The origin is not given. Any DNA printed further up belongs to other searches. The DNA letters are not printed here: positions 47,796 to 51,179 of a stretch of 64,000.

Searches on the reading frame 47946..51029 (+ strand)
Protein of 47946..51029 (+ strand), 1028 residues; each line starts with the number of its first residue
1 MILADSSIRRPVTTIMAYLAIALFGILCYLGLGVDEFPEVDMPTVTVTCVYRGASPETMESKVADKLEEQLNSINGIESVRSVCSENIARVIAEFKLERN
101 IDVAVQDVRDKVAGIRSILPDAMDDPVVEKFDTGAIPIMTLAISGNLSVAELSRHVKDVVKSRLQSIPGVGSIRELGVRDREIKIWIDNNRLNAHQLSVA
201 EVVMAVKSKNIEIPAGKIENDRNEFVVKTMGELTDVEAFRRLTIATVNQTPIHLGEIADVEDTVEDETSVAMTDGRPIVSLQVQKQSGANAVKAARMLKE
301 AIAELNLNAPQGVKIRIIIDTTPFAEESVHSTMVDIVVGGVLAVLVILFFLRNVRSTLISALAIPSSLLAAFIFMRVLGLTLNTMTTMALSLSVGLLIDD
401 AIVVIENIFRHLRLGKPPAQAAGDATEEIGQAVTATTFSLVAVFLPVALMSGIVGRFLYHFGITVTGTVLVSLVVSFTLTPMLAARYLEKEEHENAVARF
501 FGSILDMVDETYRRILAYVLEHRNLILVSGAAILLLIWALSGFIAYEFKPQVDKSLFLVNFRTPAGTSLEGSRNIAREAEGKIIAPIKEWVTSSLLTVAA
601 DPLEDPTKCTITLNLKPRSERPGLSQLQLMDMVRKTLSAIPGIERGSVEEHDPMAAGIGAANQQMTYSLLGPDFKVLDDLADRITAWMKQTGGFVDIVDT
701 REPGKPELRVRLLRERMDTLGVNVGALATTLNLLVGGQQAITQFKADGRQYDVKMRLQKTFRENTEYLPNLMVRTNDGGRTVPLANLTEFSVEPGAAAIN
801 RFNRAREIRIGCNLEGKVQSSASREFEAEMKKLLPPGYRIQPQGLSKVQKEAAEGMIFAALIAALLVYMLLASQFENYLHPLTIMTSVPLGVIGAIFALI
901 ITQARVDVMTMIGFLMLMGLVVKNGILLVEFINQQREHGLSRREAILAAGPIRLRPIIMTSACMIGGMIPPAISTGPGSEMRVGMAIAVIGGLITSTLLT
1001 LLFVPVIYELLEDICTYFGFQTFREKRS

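Call 10: search_protein_families(library=pfam, proteins=[window:47946-51029:+], max_evalue=0.001)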
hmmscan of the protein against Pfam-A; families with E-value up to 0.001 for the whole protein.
window:47946-51029:+ (1028 aa): 3 families
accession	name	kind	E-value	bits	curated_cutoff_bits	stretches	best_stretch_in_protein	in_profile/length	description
PF00873.25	ACR_tran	-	5.4e-265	882.3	28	1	5-1011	3-1020/1021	AcrB/AcrD/AcrF family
PF03176.21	MMPL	-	4.2e-14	52.7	20.5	1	225-485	31-300/333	MMPL family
PF02355.23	SecD_SecF_C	-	0.00013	21.9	20.5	1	847-1003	24-178/189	Protein export membrane protein SecD/SecF, C-terminal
